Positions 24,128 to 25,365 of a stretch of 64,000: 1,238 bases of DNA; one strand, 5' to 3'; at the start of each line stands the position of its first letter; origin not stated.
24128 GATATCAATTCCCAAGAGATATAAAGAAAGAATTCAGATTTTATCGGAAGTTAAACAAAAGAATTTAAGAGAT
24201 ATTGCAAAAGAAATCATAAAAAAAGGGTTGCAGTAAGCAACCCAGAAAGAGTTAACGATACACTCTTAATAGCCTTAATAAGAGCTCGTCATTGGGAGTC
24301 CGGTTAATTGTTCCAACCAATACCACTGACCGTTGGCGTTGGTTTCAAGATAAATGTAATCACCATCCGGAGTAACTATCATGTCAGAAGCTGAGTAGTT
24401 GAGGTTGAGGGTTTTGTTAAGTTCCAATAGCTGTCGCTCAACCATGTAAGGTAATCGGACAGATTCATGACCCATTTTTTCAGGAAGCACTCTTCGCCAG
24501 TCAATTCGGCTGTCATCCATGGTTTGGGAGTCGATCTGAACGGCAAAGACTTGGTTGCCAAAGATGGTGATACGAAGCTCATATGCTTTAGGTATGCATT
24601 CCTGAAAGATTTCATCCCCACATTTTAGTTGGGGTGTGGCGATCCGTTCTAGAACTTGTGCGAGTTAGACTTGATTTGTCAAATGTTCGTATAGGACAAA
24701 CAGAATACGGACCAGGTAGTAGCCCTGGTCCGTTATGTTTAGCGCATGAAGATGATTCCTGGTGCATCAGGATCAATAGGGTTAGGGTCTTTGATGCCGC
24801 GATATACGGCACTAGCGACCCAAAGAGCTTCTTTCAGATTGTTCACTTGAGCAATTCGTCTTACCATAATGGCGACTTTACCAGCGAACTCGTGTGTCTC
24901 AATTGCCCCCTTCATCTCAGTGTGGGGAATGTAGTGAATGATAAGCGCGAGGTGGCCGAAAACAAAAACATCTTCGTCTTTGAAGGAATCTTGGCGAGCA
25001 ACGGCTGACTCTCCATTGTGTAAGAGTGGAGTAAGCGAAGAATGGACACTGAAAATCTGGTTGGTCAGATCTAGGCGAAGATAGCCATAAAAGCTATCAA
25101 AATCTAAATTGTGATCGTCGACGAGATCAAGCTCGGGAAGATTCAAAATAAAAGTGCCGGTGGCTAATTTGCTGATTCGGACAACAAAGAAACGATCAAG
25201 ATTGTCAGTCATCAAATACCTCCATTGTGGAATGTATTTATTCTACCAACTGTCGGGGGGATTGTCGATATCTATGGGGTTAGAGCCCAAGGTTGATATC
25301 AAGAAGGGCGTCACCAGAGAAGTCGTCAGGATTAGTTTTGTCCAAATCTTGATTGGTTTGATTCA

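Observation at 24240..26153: Microviridin-type (MdnC/MvdD-like) RiPP ATP-grasp ligase, apparently inactivated, with a candidate substrate peptide gene upstream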

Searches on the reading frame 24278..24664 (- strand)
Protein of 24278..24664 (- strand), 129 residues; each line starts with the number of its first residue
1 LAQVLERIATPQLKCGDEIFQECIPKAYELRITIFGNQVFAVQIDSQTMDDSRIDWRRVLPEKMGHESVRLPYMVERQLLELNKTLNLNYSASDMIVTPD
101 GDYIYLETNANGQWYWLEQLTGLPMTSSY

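Call 7: search_protein_families(library=pfam, max_evalue=1, proteins=[window:24278-24664:-])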
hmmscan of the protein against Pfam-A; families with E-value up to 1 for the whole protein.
window:24278-24664:- (129 aa): 0 families

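Call 8: search_protein_families(library=ncbifam, max_evalue=1, proteins=[window:24278-24664:-])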
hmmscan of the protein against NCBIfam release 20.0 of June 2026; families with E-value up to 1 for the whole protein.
window:24278-24664:- (129 aa): 5 families
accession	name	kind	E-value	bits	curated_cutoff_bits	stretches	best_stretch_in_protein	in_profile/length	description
TIGR04184.1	ATPgraspMvdD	equivalog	2.3e-34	119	475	1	19-123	203-309/321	MvdD family ATP-grasp ribosomal peptide maturase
TIGR04187.1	GRASP_SAV_5884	subfamily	1.2e-30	106.9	350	1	10-128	190-306/312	ATP-grasp ribosomal peptide maturase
TIGR04185.1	ATPgraspMvdC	equivalog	1.8e-27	96.3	425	1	13-126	196-309/318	MvdC family ATP-grasp ribosomal peptide maturase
TIGR04192.1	GRASP_w_spasm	equivalog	1.7e-17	63.7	230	1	18-115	202-300/318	grasp-with-spasm system ATP-grasp peptide maturase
TIGR00768.1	rimK_fam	subfamily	0.067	12.5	143.4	1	56-123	199-266/276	RimK family alpha-L-glutamate ligase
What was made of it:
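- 24275..24682 (-): 3' remnant of a graspetide (MvdD/MdnC-type) ATP-grasp ligase gene. It corresponds to about the last 130 of about 323 codons and keeps its native stop codon (24275-24277). NCBIfam TIGR04184 E 2.3e-34, model positions 203-309 of 321 (call 8).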

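Call 9: find_homologous_proteins(query=window:24278-24664:-)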
Query seq(129 aa) (129 aa): 2 proteins with E <= 0.001 among 2 candidates.
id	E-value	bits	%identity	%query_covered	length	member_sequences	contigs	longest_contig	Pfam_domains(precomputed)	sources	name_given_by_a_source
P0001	1.6e-47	178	100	63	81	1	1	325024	-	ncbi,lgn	-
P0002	9.4e-21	92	40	89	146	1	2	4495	-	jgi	-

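Call 12: find_encoding_contigs(protein=P0001, flank=6000, max_places=6)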
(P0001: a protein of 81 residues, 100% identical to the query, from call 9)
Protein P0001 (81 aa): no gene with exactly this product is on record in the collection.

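Call 13: find_encoding_contigs(protein=P0002, flank=6000, max_places=6)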
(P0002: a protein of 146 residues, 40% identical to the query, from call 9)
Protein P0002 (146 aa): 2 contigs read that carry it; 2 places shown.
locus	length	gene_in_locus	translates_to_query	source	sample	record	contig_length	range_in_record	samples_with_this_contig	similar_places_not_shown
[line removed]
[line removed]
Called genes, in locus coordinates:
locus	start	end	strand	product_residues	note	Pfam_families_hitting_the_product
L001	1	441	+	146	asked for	?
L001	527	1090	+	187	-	PF20329:DUF6624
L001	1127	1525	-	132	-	PF20329:DUF6624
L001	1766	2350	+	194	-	PF01420:Methylase_S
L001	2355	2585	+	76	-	-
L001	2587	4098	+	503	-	PF12161:HsdM_N, PF02384:N6_Mtase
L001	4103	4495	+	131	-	?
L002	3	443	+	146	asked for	?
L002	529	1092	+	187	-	PF20329:DUF6624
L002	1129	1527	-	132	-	PF20329:DUF6624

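Call 16: search_solved_structures(query=window:24278-24664:-, show_alignments=2)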
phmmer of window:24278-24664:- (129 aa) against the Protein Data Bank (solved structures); distinct sequences matched with E-value up to 0.001: 4.
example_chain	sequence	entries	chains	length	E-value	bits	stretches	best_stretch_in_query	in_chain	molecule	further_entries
5ig9_A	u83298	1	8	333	3.6e-25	91.6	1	19-119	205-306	ATP grasp ligase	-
7mgv_A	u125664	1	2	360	1e-18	70.8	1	19-121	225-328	CdnC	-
5ig8_A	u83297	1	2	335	1.2e-17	67.3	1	14-127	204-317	ATP grasp ligase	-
7m4s_A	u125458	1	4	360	4.9e-14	55.6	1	16-126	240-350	AMdnB protein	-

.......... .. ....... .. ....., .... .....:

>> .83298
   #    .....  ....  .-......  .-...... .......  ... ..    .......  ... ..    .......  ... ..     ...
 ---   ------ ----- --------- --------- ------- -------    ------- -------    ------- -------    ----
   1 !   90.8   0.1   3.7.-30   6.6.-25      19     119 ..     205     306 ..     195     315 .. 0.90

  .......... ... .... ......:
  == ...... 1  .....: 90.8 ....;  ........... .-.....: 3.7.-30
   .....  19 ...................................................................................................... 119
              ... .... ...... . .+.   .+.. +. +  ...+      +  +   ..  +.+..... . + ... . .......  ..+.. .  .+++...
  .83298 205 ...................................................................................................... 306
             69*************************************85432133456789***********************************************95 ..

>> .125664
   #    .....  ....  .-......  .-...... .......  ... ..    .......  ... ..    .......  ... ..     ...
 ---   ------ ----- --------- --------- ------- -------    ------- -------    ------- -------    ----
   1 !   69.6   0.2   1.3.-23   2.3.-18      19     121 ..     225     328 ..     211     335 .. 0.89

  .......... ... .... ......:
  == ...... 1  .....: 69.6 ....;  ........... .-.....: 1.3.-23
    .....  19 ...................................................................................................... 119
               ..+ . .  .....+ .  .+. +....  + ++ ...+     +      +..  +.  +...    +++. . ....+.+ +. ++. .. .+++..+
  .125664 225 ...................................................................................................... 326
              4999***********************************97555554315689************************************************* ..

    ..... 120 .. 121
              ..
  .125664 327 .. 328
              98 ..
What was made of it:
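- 24275..24682 (-): PDB 5ig9 MdnC residues 205-306 (call 16).
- On Graspetide (MvdD/MdnC-type) ATP-grasp maturase: The PDB hits are all graspetide ligases (call 16).
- MdnC, MdnB, CdnC and AMdnB structures match at residues ~205-350 only (call 16). The best PDB matches are all graspetide ligases (call 16).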

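Call 21: search_protein_representatives(protein=window:24278-24664:-)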
Query: 129 residues. Proteins with E-value up to 0.001 (for the whole library): 7157; up to 1e-10: 3043; up to 1e-30: 2. The best 150 are listed.
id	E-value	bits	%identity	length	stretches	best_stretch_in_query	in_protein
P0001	5.0e-48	178.4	100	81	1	49-129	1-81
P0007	1.3e-40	154.5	40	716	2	17-128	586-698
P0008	4.8e-29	117.1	48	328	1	13-127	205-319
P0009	6.2e-29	116.7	48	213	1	18-126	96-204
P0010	1.3e-28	115.7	47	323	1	11-126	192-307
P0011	1.9e-28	115.2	43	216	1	5-126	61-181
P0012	2.0e-28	115.1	45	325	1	18-127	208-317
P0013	2.4e-28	114.8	49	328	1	17-127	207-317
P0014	4.2e-28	114.0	50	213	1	17-127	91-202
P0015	6.1e-28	113.5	47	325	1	14-127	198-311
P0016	6.4e-28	113.5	46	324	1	5-128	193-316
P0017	7.4e-28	113.2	51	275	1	18-127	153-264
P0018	8.2e-28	113.1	43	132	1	13-128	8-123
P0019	1.0e-27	112.8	52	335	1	18-127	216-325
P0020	1.3e-27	112.4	47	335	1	12-128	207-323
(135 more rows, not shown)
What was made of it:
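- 7157 homologs, with full-length ones (~320 aa) always matching at their positions ~195-320 (call 21). Short homologs of 130-190 aa exist in databases (call 21).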

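Call 29: find_related_loci(query=window:24278-24664:-, collection=metagenome_contigs, flank=6000)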
Query window:24278-24664:- (129 aa) in metagenome_contigs; peptide patterns used: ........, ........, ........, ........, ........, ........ (x = any residue, [..] = any of these).
151 stretches matched a pattern; 88 encode a relative of the query (tblastn E <= 1e-3); the best 80 are kept; 80 distinct loci.
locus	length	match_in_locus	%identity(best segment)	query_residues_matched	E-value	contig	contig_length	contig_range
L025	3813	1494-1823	52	19-128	2e-34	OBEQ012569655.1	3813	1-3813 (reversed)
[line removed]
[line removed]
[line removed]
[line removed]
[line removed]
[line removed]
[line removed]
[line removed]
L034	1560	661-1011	45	12-128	2e-31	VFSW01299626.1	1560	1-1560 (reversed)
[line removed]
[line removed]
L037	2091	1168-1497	46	19-128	1e-30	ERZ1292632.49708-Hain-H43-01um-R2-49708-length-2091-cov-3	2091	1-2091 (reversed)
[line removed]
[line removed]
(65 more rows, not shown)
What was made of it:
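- Closest known: MdnC / MvdD microviridin ATP-grasp ligases. Different: Identity to any full-length homolog is 53% or less (calls 21, 29).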

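Call 34: find_encoding_contigs(protein=P0005, flank=10000, max_places=6)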
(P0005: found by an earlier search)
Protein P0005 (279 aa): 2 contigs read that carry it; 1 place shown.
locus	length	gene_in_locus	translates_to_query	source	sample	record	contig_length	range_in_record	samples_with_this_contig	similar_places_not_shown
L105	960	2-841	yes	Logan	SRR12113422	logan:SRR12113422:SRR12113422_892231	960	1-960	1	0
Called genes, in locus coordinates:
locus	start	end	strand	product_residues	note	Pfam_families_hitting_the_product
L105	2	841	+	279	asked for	?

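Call 35: find_encoding_contigs(protein=P0004, flank=10000, max_places=6)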
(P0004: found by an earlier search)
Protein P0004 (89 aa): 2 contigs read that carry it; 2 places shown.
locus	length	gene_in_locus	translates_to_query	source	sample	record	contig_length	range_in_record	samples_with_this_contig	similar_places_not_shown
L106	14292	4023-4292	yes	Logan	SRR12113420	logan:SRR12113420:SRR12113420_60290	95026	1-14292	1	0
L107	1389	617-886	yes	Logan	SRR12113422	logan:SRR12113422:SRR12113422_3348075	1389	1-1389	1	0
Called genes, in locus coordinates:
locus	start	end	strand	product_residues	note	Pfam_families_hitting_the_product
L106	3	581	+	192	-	?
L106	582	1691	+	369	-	PF02366:PMT (weak)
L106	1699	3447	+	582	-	-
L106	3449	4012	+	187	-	-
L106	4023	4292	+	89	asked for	-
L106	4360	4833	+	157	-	-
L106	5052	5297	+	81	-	-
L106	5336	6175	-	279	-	-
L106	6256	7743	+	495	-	PF01943:Polysacc_synt, PF13440:Polysacc_synt_3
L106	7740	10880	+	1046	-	-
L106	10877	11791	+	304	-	PF00535:Glycos_transf_2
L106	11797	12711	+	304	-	PF00535:Glycos_transf_2, PF13641:Glyco_tranf_2_3, PF13632:Glyco_trans_2_3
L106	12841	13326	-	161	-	-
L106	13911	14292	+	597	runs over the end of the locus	-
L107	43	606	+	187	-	-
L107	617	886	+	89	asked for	-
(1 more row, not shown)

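Call 54: find_related_loci(query=window:24278-24664:-, collection=viral_contigs, flank=5000)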
Query window:24278-24664:- (129 aa) in viral_contigs; peptide patterns used: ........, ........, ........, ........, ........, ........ (x = any residue, [..] = any of these).
2 stretches matched a pattern, but none encodes a relative of the query by tblastn (E <= 1e-3).

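Call 66: search_protein_families(library=phrogs, max_evalue=0.01, proteins=[window:24278-24664:-])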
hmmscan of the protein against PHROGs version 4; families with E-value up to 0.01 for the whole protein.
window:24278-24664:- (129 aa): 1 family
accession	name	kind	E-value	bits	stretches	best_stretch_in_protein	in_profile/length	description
phrog_2599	-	moron, auxiliary metabolic gene and host takeover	2.1e-09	37.6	1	19-117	188-293/708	ribosomal protein S6 glutaminyl transferase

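Call 67: search_protein_families(library=padloc, max_evalue=0.01, proteins=[window:24278-24664:-])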
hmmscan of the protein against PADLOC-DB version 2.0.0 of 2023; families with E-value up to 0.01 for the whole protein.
window:24278-24664:- (129 aa): 0 families

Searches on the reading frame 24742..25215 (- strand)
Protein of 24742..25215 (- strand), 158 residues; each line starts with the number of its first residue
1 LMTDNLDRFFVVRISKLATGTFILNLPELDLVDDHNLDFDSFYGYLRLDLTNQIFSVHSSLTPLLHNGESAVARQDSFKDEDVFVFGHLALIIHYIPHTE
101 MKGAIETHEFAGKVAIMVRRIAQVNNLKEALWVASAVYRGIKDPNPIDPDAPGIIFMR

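Call 7: search_protein_families(library=pfam, max_evalue=1, proteins=[window:24742-25215:-])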
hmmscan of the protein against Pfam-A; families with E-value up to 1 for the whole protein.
window:24742-25215:- (158 aa): 1 family
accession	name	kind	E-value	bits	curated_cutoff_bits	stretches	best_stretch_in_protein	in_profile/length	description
PF17171.9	GST_C_6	-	0.061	13.5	28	1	82-105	27-51/64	Glutathione S-transferase, C-terminal domain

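Call 8: search_protein_families(library=ncbifam, max_evalue=1, proteins=[window:24742-25215:-])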
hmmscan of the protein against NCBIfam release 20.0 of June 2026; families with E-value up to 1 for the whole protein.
window:24742-25215:- (158 aa): 1 family
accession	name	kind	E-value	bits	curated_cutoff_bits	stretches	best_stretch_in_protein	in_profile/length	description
NF000159.1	trim_DfrD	exception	0.1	12.4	350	1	79-144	93-151/166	trimethoprim-resistant dihydrofolate reductase DfrD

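Call 15: find_homologous_proteins(query=window:24742-25215:-, max_evalue=0.01)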
Query window:24742-25215:- (158 aa): 1 proteins with E <= 0.01 among 90 candidates.
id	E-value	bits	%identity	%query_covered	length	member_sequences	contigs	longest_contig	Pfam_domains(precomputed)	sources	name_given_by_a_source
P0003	2.2e-99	348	100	99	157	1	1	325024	-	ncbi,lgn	-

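Call 52: find_related_loci(query=window:24742-25212:-, collection=viral_contigs, flank=5000)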
Query window:24742-25212:- (157 aa) in viral_contigs; peptide patterns used: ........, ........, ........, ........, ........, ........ (x = any residue, [..] = any of these).
1 stretches matched a pattern, but none encodes a relative of the query by tblastn (E <= 1e-3).

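Call 56: predict_structure(protein=window:24742-25212:-)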
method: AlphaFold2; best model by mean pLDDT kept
length: 157 residues; sequences in the alignment: 1
mean_pLDDT: 34.9   pTM: 0.31
mean pLDDT of the five models: 34.9, 34.1, 33.1, 32.9, 31.0
residues with pLDDT >= 90: 0; 70-90: 0; 50-70: 22; < 50: 135
segments of 3 or more residues with pLDDT < 50: 1-112, 142-157
pLDDT, mean of each block of 10 residues (from residue 1): 26 29 32 29 33 31 28 28 28 30 37 51 52 53 42 26
secondary structure, 60 per line:
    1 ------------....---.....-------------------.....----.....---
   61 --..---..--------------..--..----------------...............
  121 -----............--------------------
elements in order: E13-16 E20-24 E44-48 E53-57 H106-120 H126-137
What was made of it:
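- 24739..25215 (-): Orphan gene orf157/158 (ATG 25212, or TTG 25215). It is NOT the N-terminal half of the ligase. The AF2 model is uninformative, pLDDT 35 (call 56).
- Tried and rejected: AlphaFold2 of orf157 without an alignment gave pLDDT 35, so no fold search was run (call 56).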

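Call 66: search_protein_families(library=phrogs, max_evalue=0.01, proteins=[window:24742-25212:-])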
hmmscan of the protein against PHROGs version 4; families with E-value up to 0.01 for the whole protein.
window:24742-25212:- (157 aa): 0 families

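Call 67: search_protein_families(library=padloc, max_evalue=0.01, proteins=[window:24742-25212:-])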
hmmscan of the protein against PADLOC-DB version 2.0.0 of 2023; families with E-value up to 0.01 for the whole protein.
window:24742-25212:- (157 aa): 0 families
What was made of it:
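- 24739..25215 (-): No family hit (calls 7, 8, 66, 67).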
